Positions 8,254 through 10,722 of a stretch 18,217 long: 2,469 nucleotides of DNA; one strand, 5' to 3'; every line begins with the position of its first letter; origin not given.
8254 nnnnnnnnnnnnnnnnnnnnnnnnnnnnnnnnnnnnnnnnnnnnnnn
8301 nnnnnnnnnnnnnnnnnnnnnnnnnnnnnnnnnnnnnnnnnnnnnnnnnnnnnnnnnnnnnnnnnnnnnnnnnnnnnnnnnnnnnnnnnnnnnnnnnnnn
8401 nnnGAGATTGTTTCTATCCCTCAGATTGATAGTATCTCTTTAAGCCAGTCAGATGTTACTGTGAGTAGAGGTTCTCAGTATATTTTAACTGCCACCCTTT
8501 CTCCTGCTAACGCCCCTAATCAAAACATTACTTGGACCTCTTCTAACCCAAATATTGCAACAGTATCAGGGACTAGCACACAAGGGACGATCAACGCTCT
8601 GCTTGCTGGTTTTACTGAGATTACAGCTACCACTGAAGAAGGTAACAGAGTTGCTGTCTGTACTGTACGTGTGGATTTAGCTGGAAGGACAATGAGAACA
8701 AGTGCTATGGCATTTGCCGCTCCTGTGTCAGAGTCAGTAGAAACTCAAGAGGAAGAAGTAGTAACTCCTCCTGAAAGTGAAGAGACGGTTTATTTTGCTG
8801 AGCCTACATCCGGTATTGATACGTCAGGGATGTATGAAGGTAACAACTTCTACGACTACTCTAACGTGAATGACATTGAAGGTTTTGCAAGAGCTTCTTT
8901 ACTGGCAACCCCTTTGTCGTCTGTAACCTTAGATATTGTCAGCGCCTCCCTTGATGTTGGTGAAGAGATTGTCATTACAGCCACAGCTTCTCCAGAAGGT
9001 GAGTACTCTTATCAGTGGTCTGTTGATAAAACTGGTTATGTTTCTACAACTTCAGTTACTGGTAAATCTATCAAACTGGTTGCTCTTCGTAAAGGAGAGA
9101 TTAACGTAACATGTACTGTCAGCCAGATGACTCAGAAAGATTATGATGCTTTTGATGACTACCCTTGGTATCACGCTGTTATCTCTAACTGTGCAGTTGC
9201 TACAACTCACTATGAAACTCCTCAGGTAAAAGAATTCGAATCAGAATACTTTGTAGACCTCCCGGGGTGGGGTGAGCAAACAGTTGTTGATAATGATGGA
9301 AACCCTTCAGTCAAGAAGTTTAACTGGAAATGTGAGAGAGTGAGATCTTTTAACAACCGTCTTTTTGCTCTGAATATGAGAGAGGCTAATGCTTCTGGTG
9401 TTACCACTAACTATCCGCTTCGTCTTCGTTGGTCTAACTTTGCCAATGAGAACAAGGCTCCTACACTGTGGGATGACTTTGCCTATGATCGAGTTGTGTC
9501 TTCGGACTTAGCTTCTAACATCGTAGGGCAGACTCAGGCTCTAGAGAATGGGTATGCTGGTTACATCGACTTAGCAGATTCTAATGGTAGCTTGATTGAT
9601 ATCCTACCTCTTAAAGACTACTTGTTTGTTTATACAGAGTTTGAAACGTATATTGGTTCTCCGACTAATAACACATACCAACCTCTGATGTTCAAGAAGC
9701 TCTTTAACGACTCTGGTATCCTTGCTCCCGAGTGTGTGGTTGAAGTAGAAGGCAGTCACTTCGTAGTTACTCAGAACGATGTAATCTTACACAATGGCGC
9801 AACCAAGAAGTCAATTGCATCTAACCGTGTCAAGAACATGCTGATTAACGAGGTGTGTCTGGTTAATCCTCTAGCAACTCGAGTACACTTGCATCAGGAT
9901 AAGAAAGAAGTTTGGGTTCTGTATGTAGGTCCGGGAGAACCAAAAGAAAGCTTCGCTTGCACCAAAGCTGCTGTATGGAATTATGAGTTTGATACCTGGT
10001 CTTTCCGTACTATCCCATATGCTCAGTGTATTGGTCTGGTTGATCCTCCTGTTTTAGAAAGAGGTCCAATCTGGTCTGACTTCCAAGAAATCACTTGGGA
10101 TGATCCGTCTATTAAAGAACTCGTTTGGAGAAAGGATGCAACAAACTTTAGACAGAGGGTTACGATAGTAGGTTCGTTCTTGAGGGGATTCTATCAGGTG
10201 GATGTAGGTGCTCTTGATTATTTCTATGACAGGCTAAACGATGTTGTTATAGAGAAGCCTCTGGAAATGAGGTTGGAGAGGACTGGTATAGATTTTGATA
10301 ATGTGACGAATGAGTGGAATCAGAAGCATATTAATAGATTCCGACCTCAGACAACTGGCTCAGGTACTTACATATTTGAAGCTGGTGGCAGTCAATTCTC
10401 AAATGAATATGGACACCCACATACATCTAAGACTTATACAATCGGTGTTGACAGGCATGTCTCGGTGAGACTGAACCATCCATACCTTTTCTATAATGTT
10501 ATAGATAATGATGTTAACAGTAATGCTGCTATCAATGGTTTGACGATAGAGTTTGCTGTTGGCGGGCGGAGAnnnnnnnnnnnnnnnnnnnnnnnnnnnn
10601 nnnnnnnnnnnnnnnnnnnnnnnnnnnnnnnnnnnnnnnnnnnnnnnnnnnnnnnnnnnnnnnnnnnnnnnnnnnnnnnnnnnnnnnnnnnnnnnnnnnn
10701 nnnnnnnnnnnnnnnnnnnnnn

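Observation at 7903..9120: Array of four Ig-like domains inserted into a large structural protein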

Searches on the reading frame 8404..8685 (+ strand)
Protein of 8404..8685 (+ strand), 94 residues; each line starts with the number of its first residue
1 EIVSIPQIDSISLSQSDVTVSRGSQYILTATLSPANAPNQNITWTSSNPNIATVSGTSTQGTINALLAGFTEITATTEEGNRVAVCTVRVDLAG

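Call 5: search_protein_families(library=pfam, proteins=[window:8404-8685:+], max_evalue=10)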
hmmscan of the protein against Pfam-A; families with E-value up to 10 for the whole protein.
seq(94 aa): 6 families
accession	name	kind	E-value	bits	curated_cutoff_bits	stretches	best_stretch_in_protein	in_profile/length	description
PF02368.24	Big_2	-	5.4e-17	62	22.8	1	9-88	3-79/79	Bacterial Ig-like domain (group 2)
PF13629.12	T2SS-T3SS_pil_N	-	0.0084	16.2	23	1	47-90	27-71/72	Pilus formation protein N terminal region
PF13927.12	Ig_3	-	0.024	15.6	30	1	10-57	3-48/78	Immunoglobulin domain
PF20578.4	aBig_2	-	0.032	14.5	27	1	31-82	26-76/89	Atrophied bacterial Ig domain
PF08205.18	C2-set_2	-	0.11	12.9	21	1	14-86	6-78/89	CD80-like C2-set immunoglobulin domain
PF12118.13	SprA-related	-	1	9.1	27.3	1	22-84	10-73/335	SprA-related family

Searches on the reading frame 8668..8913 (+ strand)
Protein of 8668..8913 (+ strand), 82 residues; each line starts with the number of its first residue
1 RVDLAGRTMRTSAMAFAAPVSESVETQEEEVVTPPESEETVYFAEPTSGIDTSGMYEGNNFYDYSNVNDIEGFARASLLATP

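Call 5: search_protein_families(library=pfam, proteins=[window:8668-8913:+], max_evalue=10)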
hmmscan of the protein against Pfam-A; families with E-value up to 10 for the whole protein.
seq(82 aa): 1 family
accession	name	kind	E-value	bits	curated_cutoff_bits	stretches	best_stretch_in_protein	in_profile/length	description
PF09400.15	DUF2002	-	0.17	12.3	23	1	31-69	50-88/110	Protein of unknown function (DUF2002)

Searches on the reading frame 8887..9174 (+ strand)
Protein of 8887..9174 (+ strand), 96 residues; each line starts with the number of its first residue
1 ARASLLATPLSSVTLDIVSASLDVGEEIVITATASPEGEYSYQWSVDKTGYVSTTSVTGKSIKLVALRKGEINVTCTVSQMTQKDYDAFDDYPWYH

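Call 5: search_protein_families(library=pfam, proteins=[window:8887-9174:+], max_evalue=10)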
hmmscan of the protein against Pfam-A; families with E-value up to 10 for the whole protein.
seq(96 aa): 2 families
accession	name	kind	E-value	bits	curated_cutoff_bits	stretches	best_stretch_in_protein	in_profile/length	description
PF02368.24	Big_2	-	0.021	15.2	22.8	1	12-85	4-75/79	Bacterial Ig-like domain (group 2)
PF25485.1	DUF7908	-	0.11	13.2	27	1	17-78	56-117/134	Domain of unknown function (DUF7908)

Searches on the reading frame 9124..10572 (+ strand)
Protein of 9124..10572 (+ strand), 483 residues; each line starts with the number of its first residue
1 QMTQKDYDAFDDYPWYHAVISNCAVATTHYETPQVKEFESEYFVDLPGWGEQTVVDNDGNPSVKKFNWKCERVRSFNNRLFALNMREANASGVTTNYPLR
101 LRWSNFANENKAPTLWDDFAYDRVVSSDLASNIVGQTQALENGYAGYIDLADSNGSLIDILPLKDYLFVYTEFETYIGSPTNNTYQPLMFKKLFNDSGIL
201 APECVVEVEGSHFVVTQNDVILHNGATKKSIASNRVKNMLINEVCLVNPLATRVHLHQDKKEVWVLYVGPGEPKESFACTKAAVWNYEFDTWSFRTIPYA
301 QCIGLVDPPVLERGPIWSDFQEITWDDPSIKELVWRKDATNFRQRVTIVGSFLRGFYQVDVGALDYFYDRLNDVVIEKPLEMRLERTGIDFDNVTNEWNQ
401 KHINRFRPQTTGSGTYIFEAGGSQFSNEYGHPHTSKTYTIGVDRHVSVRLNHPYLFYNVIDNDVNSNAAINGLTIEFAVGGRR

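Call 5: search_protein_families(library=pfam, proteins=[window:9124-10572:+], max_evalue=10)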
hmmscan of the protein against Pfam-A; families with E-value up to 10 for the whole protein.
seq(483 aa): 0 families

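Call 28: search_protein_representatives(protein=window:9136-10572:+)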
Query: 479 residues. Proteins with E-value up to 0.001 (for the whole library): 1636; up to 1e-10: 801; up to 1e-30: 27. The best 150 are listed.
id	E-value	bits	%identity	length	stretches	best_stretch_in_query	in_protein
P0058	2.4e-261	884.2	76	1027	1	1-479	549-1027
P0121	7.5e-212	720.9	65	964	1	2-479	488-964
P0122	5.4e-173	592.8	57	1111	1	8-479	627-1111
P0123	1.2e-139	482.7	52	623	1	3-479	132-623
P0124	2.1e-88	313.8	58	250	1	243-479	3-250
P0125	2.9e-69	250.6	38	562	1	3-479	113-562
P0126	2.3e-68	247.6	34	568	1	3-477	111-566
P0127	2.1e-67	244.5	38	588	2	140-478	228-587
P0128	6.7e-67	242.8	35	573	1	7-479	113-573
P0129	4.5e-60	220.3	37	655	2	3-270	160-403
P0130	2.5e-59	217.9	65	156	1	31-187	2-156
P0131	8.9e-59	216.1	35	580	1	2-479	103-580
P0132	2.6e-55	204.6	34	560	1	9-455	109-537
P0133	2.3e-53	198.2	35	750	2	1-301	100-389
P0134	8.3e-52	193.0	33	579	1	3-473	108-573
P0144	5.5e-32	127.7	32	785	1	15-391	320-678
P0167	7.8e-25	104.1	27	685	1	29-479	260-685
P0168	1.4e-24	103.2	30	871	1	61-472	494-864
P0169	1.9e-24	102.8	31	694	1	64-479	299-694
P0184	2.7e-23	99.0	32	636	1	72-479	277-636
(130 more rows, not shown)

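Call 29: search_protein_families(library=pfam, proteins=[P0121, P0122, P0123, P0125, P0133, P0144, P0167, P0168, P0169, P0184], max_evalue=0.01)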
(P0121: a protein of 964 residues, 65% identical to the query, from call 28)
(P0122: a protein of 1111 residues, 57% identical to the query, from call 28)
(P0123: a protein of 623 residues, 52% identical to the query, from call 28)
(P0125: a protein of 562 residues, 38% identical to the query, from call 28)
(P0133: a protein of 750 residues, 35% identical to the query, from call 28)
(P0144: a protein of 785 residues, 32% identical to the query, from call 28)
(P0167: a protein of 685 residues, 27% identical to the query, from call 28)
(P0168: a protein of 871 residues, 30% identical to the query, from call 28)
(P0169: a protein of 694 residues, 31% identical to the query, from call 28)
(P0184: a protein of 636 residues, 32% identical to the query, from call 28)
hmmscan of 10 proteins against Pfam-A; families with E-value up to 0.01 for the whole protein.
P0121 (964 aa): 2 families
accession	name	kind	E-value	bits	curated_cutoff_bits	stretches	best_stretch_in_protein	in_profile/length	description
PF02368.24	Big_2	-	1.3e-27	96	22.8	4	211-285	2-70/79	Bacterial Ig-like domain (group 2)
PF00801.26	PKD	-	0.0092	16.4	23.5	0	336-383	32-78/80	PKD domain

P0122 (1111 aa): 2 families
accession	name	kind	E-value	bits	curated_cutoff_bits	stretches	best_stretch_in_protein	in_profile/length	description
PF02368.24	Big_2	-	5.7e-09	36.2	22.8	1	121-196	3-73/79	Bacterial Ig-like domain (group 2)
PF13573.12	SprB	-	0.0002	21.4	28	1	469-487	18-36/37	SprB repeat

P0123 (623 aa): 0 families

P0125 (562 aa): 0 families

P0133 (750 aa): 1 family
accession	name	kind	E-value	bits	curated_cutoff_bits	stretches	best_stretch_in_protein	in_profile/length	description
PF02368.24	Big_2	-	0.0068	16.8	22.8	0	443-490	32-74/79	Bacterial Ig-like domain (group 2)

P0144 (785 aa): 0 families

P0167 (685 aa): 0 families

P0168 (871 aa): 0 families

P0169 (694 aa): 0 families

P0184 (636 aa): 0 families

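Call 57: search_dna_similar(query=P0123, collection=phages, mode=protein, max_rows=25, rows=spread)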
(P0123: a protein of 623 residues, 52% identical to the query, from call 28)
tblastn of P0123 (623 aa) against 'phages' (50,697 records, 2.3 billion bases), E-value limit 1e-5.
Records with a match: 267; places in all: 271; records where one place covers at least 80% of the query: 143.
Best place of each record, by identity: <60% 267.
By first word of the organism name: Pseudomonas 106; Escherichia 95; Vibrio 20; Aeromonas 11; Proteus 8; Cronobacter 7; Salmonella 7; phage 3; Shigella 3; Bruynoghevirus 2; and 5 more.
By host as written in the record: Escherichia coli 53; Pseudomonas aeruginosa 39; Pseudomonas aeruginosa PAO1 17; - 14; Aeromonas hydrophila 9; Pseudomonas sp. 7; Vibrio parahaemolyticus 7; Proteus mirabilis 5; and 74 more.
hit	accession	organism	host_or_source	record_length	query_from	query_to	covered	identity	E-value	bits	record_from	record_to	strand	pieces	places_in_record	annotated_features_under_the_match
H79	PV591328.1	Escherichia phage EcP-vB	Escherichia coli (multidrug-resistant)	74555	1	623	99%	46.3%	1e-137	526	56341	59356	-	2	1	none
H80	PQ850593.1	Escherichia phage AidaStucki_Bas93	Escherichia coli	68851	1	623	95%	47.9%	1e-139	532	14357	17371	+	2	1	tail fiber protein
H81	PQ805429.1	Escherichia phage EK5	Escherichia coli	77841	1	623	95%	47.7%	2e-138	529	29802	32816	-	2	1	tail fiber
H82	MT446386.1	Escherichia virus TH06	Escherichia coli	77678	1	623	95%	47.6%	2e-138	527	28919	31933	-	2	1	record has no annotation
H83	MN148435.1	Shigella phage SGF2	Shigella flexneri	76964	1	623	95%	47.4%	6e-139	530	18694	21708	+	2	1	surface protein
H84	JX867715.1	Escherichia phage NJ01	Escherichia coli DE172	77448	1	623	95%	47.4%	3e-138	527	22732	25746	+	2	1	bacterial surface protein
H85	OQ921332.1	Escherichia phage vB_EcoP_PAS59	Escherichia coli A11-1675 serogroup ...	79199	1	623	91%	48.9%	8e-141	533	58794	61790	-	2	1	putative tail fiber protein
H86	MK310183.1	Phage NC-B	Escherichia coli NC101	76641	1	623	93%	47.6%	2e-138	526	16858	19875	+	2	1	none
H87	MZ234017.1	Escherichia phage vB_EcoP-101114UKE3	Escherichia coli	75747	1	623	93%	47.4%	6e-138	524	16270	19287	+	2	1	tail fiber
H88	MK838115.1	Aeromonas phage LAh_9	Aeromonas hydrophila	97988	1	602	97%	32.4%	2e-69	251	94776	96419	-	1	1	hypothetical protein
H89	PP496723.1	Pantoea bacteriophage TacPo2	Pantoea agglomerans TAC4.III.94.1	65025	1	623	100%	29.6%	1e-63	234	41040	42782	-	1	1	hypothetical protein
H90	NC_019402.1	Cronobacter phage vB_CsaP_GAP52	Cronobacter sakazakii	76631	1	602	97%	30.3%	9e-53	201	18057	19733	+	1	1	virion structural protein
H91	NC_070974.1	Salmonella phage SE131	Salmonella enterica subsp. enterica ...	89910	1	601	96%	28.3%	2e-50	194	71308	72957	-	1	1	tail fiber protein; host specificity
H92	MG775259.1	Pseudomonas phage Bjorn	Pseudomonas sp. CT12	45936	12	430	67%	29.4%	5e-28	126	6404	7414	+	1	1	hypothetical protein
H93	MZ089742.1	Pseudomonas phage PSA40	wastewater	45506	212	600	62%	26.9%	2e-22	108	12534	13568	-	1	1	hypothetical protein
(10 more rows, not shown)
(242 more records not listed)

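Call 59: get_annotated_region(hit=H90, flank=6000)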
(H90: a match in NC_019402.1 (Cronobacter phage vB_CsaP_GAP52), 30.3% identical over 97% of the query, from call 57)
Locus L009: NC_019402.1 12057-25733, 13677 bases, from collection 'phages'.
description: Cronobacter phage vB_CsaP_GAP52, complete genome.
organism: Cronobacter phage vB_CsaP_GAP52 (NCBI taxid 1141137)
taxonomy: Viruses; Duplodnaviria; Heunggongvirae; Uroviricota; Caudoviricetes; Grimontviridae; Crifsvirus; Crifsvirus GAP52
host: Cronobacter sakazakii; source: -; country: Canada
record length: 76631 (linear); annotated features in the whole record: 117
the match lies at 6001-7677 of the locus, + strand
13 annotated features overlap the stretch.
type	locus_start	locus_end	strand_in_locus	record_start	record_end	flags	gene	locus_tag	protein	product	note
CDS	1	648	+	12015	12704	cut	-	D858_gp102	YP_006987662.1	virion structural protein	similar to AEK81927.1 hypothetical protein [Salmonella phage 7-11]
CDS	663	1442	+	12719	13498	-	-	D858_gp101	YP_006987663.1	hypothetical protein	similar to AEK81928.1 hypothetical protein [Salmonella phage 7-11]; ABU77566.1 hypothetical protein ESA_02317 ...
CDS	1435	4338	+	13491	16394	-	-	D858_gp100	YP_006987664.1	tail protein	similar to AEK81929.1 hypothetical protein [Salmonella phage 7-11]; AEF43943.1 phage tail protein I [Serratia sp. AS9]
CDS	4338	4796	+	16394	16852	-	-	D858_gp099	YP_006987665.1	hypothetical protein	similar to AEK81930.1 hypothetical protein [Salmonella phage 7-11]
CDS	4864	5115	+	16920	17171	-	-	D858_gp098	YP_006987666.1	virion structural protein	similar to AEK81931.1 hypothetical protein [Salmonella phage 7-11]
CDS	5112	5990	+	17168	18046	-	-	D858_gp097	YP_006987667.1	tail protein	similar to AEK81932.1 putative structural protein [Salmonella phage 7-11]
CDS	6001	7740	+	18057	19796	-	-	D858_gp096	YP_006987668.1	virion structural protein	similar to AEK81933.1 hypothetical protein [Salmonella phage 7-11]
CDS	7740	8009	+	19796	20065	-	-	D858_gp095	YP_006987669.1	hypothetical protein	similar to AEK81934.1 hypothetical protein [Salmonella phage 7-11]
CDS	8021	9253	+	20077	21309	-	-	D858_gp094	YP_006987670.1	DNA ejection protein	similar to AEK81935.1 putative DNA injection protein [Salmonella phage 7-11]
CDS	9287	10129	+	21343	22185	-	-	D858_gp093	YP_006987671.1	hypothetical protein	similar to AEK81936.1 hypothetical protein [Salmonella phage 7-11]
CDS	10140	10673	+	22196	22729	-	-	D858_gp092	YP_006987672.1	hypothetical protein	similar to AEK81937.1 hypothetical protein [Salmonella phage 7-11]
CDS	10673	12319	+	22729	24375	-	-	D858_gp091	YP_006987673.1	hypothetical protein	similar to AEK81938.1 hypothetical protein [Salmonella phage 7-11]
CDS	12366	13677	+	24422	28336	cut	-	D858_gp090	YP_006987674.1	hypothetical protein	similar to AEK81939.1 hypothetical protein [Salmonella phage 7-11]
